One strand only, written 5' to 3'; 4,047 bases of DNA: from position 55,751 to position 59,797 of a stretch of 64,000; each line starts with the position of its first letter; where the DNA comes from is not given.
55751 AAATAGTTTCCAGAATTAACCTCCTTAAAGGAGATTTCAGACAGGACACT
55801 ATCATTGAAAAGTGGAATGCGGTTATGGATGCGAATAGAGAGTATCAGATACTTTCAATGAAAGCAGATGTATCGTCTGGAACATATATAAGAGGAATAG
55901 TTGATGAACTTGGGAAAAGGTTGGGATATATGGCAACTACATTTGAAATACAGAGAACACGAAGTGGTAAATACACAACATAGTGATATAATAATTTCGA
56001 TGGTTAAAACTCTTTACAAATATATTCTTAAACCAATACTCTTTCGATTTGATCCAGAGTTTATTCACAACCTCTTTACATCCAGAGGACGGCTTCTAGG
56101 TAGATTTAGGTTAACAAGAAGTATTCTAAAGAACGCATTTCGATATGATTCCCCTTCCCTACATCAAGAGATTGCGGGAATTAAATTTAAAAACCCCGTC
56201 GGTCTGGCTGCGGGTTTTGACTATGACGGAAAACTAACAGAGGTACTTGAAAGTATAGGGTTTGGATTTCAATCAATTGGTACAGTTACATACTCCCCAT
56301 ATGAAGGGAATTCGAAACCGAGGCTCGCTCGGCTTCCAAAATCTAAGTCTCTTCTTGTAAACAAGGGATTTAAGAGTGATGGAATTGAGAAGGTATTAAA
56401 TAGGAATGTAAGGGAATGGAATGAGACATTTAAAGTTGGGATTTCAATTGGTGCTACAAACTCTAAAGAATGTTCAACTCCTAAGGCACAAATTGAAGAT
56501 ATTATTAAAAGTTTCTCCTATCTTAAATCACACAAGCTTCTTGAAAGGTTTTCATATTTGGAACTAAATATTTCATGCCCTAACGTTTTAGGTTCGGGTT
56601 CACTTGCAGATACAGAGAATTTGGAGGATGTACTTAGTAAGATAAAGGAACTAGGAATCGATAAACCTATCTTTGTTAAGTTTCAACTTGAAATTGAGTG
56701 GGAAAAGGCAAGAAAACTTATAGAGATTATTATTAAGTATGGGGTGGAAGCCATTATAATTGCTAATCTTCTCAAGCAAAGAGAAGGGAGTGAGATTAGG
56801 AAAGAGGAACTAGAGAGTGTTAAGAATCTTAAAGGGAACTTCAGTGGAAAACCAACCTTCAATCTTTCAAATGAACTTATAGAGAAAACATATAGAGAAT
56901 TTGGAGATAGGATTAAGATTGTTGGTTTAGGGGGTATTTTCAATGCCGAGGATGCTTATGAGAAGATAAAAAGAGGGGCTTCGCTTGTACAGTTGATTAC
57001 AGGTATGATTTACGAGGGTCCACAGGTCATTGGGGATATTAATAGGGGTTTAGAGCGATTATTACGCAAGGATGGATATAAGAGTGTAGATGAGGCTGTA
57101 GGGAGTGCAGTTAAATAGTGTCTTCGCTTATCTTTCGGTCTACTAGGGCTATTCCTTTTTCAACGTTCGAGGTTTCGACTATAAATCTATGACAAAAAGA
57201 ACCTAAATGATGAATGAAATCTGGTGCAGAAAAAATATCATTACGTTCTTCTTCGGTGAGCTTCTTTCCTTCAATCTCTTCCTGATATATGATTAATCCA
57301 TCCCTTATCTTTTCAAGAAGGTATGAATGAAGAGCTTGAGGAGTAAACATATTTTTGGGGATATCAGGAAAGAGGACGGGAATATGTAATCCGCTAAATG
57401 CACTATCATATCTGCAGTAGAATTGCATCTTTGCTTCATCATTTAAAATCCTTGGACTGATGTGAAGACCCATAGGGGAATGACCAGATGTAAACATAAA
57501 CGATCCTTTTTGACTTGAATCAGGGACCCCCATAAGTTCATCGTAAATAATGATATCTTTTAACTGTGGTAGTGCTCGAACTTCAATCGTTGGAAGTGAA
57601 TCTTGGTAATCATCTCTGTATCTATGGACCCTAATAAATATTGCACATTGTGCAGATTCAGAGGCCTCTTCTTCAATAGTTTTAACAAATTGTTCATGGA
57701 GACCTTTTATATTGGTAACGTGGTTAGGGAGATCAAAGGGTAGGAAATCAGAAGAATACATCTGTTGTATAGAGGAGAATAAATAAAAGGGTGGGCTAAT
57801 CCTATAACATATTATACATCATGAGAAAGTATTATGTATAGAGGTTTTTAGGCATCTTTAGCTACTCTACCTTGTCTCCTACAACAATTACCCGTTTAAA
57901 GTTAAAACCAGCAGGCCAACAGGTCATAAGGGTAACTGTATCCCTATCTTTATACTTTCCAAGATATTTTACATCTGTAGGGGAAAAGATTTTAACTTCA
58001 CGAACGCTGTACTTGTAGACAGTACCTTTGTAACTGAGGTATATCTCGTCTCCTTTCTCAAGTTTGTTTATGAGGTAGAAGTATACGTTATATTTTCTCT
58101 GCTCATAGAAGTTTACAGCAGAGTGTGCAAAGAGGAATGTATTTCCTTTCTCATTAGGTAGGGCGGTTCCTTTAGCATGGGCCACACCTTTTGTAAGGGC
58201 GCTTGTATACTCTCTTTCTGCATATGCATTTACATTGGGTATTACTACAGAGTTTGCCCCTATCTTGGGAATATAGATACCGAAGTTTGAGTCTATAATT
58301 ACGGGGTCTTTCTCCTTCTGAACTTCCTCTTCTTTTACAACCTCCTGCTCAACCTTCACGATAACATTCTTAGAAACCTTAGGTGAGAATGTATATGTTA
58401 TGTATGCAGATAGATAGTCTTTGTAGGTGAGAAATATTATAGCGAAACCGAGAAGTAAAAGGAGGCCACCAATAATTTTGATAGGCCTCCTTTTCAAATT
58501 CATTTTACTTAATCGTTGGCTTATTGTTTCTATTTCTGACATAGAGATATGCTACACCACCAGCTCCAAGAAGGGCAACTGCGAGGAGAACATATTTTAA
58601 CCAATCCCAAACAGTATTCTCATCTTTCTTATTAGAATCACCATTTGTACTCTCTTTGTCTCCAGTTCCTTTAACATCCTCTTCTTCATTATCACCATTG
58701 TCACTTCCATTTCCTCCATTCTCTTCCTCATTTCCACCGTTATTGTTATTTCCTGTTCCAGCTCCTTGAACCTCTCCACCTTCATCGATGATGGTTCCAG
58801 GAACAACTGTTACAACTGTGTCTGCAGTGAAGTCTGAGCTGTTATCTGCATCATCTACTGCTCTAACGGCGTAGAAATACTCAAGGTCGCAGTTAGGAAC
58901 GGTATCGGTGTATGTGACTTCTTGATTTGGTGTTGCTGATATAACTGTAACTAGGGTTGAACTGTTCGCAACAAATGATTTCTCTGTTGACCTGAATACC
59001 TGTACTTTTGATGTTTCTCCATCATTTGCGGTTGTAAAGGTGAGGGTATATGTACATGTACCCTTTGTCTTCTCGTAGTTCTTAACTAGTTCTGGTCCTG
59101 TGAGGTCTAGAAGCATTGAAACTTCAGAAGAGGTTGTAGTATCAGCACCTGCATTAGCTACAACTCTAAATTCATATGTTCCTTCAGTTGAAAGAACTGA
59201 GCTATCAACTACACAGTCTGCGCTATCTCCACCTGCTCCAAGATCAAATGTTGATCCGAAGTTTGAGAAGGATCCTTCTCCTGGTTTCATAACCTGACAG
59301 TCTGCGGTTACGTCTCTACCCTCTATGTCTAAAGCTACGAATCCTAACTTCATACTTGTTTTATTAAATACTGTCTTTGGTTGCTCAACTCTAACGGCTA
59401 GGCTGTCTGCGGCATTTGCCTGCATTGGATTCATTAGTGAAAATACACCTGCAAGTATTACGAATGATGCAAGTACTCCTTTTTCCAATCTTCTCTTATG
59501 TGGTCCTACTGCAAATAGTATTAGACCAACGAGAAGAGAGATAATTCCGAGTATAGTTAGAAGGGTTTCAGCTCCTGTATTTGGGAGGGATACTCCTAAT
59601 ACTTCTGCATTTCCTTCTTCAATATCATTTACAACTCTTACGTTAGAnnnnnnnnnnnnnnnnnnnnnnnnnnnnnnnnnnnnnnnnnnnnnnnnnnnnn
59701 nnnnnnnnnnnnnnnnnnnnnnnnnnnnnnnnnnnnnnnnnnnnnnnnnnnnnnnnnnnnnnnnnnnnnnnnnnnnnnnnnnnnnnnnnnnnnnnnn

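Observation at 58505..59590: Sortase substrate with an internal LPNTG sorting signal followed by a second exported domain and TM anchor; sortase gene overlaps its 3' end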

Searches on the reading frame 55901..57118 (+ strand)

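Call 52: search_protein_families(library=pfam, proteins=[window:55901-57118:+], max_evalue=0.001)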
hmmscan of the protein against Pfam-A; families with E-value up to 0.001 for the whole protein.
window:55901-57118:+ (405 aa): 1 family
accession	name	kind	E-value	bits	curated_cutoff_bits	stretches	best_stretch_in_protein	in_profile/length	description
PF01180.27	DHO_dh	-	4.6e-59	200.4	27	1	87-388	2-291/291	Dihydroorotate dehydrogenase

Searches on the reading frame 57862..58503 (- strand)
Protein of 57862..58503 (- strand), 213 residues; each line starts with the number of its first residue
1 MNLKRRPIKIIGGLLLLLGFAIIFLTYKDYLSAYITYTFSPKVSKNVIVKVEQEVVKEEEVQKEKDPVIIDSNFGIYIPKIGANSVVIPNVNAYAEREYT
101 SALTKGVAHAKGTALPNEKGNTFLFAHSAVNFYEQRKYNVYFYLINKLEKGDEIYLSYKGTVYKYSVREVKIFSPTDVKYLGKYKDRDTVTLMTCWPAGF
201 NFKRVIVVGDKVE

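Call 5: search_protein_families(library=pfam, proteins=[window:57862-58503:-], max_evalue=0.01)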
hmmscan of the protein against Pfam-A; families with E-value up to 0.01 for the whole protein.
window:57862-58503:- (213 aa): 1 family
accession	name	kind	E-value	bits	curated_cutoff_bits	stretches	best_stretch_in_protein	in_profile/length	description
PF04203.18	Sortase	-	2.2e-25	89.3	26.6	1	76-211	1-124/125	Sortase domain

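Call 37: search_protein_families(library=ncbifam, proteins=[window:57862-58503:-], max_evalue=0.01)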
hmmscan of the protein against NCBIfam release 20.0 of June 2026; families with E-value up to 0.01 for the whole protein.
window:57862-58503:- (213 aa): 6 families
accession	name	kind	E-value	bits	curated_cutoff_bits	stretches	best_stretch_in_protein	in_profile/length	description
NF033745.1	class_C_sortase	subfamily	1.4e-22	80.6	160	1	63-210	81-219/220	class C sortase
TIGR01076.1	sortase_fam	subfamily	3.1e-18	65.9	39.35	1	101-212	21-128/136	sortase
NF058671.1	sortase_SrtD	exception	9.8e-17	61.2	140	1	13-200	3-173/187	class D sortase, LPxTATN-specific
NF033747.1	class_E_sortase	subfamily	3.1e-14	53.3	160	1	9-210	2-204/211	class E sortase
NF033746.1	class_D_sortase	subfamily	1.3e-12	47.7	165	1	100-202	30-124/135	class D sortase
TIGR03784.1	marine_sortase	equivalog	5.4e-05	22.9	158.25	1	102-197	73-158/174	class GN sortase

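Call 62: search_solved_structures(query=window:57862-58503:-, max_evalue=0.001)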
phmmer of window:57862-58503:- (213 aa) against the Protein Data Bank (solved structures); distinct sequences matched with E-value up to 0.001: 33.
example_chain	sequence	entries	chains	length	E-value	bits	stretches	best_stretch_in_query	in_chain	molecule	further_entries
2xwg_A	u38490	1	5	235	4.5e-15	59.1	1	99-212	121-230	SORTASE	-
7d6p_A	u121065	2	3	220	1.7e-12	50.7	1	87-212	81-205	Sortase family protein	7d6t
6ixz_A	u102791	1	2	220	1.7e-12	50.7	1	87-212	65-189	Sortase family protein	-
24rr_A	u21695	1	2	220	1.6e-11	47.6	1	78-212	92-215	Ebp pilus assembly class C sortase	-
4d70_A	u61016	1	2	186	1.9e-11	47.3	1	43-200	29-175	SORTASE FAMILY PROTEIN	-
3o0p_A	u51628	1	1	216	6.1e-10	42.4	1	77-212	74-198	Sortase family protein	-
4g1j_A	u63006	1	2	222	6.2e-10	42.3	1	84-212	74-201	Sortase family protein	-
8t28_A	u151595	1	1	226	6.3e-10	42.3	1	101-212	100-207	Class C sortase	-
3rbi_A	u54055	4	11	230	6.9e-10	42.2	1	84-212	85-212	Sortase family protein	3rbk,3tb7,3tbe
5k9a_A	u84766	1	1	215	1.4e-09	41.2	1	85-212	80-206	Putative fimbrial associated sortase-like protein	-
6bwe_A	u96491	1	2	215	1.4e-09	41.2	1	85-212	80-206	Putative fimbrial associated sortase-like protein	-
4d7w_A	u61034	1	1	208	3.4e-09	39.9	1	71-212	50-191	SORTASE FAMILY PROTEIN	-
4g1h_A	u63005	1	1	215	3.7e-09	39.8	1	78-212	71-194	Sortase family protein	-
2w1j_A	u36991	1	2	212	1.5e-08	37.8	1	100-212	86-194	PUTATIVE SORTASE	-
3rbj_A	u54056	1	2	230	1.5e-08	37.8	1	85-212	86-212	Sortase family protein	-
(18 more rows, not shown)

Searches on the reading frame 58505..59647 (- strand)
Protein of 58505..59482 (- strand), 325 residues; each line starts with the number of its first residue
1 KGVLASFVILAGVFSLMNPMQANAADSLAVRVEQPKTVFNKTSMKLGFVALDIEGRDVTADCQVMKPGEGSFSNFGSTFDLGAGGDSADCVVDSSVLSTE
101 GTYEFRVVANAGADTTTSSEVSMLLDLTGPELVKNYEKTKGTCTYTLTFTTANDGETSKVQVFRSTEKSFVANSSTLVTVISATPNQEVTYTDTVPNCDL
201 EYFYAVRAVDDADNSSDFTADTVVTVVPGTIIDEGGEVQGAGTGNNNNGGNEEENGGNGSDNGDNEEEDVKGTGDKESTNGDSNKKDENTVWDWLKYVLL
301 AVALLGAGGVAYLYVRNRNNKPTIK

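Call 5: search_protein_families(library=pfam, proteins=[window:58505-59482:-], max_evalue=0.01)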
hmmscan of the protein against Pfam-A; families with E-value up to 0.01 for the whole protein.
window:58505-59482:- (325 aa): 0 families

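Call 37: search_protein_families(library=ncbifam, proteins=[window:58508-59482:-], max_evalue=0.01)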
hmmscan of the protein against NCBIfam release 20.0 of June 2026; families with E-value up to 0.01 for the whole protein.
window:58508-59482:- (325 aa): 0 families

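Call 38: predict_structure(alignment_id=A1)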
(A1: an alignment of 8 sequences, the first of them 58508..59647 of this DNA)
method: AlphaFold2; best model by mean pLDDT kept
length: 380 residues; sequences in the alignment: 8
mean_pLDDT: 71.1   pTM: 0.51
mean pLDDT of the five models: 71.1, 69.3, 68.2, 67.2, 64.9
residues with pLDDT >= 90: 175; 70-90: 49; 50-70: 54; < 50: 102
segments of 3 or more residues with pLDDT < 50: 1-29, 48-50, 69-74, 288-344, 376-380
pLDDT, mean of each block of 10 residues (from residue 1): 30 30 41 66 58 54 58 50 90 90 93 97 95 92 94 94 95 95 93 96 95 96 93 96 97 95 93 87 58 24 23 26 27 28 51 76 73 51
secondary structure, 60 per line:
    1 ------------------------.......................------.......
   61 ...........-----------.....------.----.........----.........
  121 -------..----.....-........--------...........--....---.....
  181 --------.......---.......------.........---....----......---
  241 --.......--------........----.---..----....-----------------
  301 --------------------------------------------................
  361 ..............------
elements in order: H25-47 H54-71 E83-87 E99-107 E112-120 E134-138 E140-147 E156-166 E169-172 E176-180 E189-195 E199-205 E212-220 E224-227 E232-237 E243-249 E258-265 E280-283 H345-374

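Call 42: fold_search(model_id=the predicted structure, library=pdb)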
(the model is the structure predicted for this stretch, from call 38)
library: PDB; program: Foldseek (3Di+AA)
matches with E <= 10: 1997; with E <= 0.001: 409
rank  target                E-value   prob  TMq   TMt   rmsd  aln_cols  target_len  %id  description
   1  3ly6_A                1.2e-07  1.00  0.23  0.14  13.4       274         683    9  Crystal structure of human transglutaminase 2 complex with adenosine 5' Triphosphate (released 2010-08-18)
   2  3p4l                  1.7e-07  1.00  0.23  0.37   8.8       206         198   12  Crystal structure of a hemojuvelin-binding fragment of neogenin (released 2010-11-17)
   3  6a8p_C                2.9e-07  1.00  0.23  0.14  12.7       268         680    9  Transglutaminase 2 mutant G224V in complex with GTP (released 2018-09-26)
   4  8jmw_A                3.8e-07  1.00  0.21  0.16  12.7       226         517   14  Fibril form of serine peptidase Vpr (released 2023-12-06)
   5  5myb_B                4.0e-07  1.00  0.24  0.39   9.7       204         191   12  Homodimerization of Tie2 Fibronectin-like domains 2 and 3 in space group P21 (released 2017-04-26)
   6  1nug_B                4.0e-07  1.00  0.24  0.15  13.0       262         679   10  Role of Calcium Ions in the Activation and Activity of the Transglutaminase 3 Enzyme (2 calciums, 1 Mg, inactive form) (released 2003-04-22)
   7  6wdp                  4.8e-07  1.00  0.20  0.33  13.6       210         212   14  Interleukin 12 receptor subunit beta-1 (released 2021-02-24)
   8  8cs9_X                5.0e-07  1.00  0.23  0.15  14.2       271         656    8  Composite reconstruction of Class 1 of the erythrocyte ankyrin-1 complex (released 2022-07-20)
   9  7uzs                  5.3e-07  1.00  0.24  0.15  14.2       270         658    9  Protein 4.2 (local refinement from consensus reconstruction of ankyrin complex classes) (released 2022-07-20)
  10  8oxw_A                5.6e-07  1.00  0.24  0.15  12.7       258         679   10  Transglutaminase 3 in complex with DH patient-derived Fab DH63-B02 (released 2023-10-18)
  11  8tr9                  5.6e-07  1.00  0.22  0.14  12.8       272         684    9  Cryo-EM structure of transglutaminase 2 bound to GDP (released 2024-07-31)
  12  1kv3_A                5.9e-07  1.00  0.24  0.15  12.6       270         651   10  HUMAN TISSUE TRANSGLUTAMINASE IN GDP BOUND FORM (released 2002-03-13)
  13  8csw                  6.2e-07  1.00  0.24  0.15  14.8       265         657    9  Local refinement of protein 4.2 in Class 2 of erythrocyte ankyrin-1 complex (released 2022-07-20)
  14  6kzb_B                7.4e-07  1.00  0.22  0.14  12.7       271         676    9  Transglutaminase2 complexed with calcium (released 2020-12-09)
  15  6a8p_A                7.8e-07  1.00  0.22  0.14  13.1       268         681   10  Transglutaminase 2 mutant G224V in complex with GTP (released 2018-09-26)
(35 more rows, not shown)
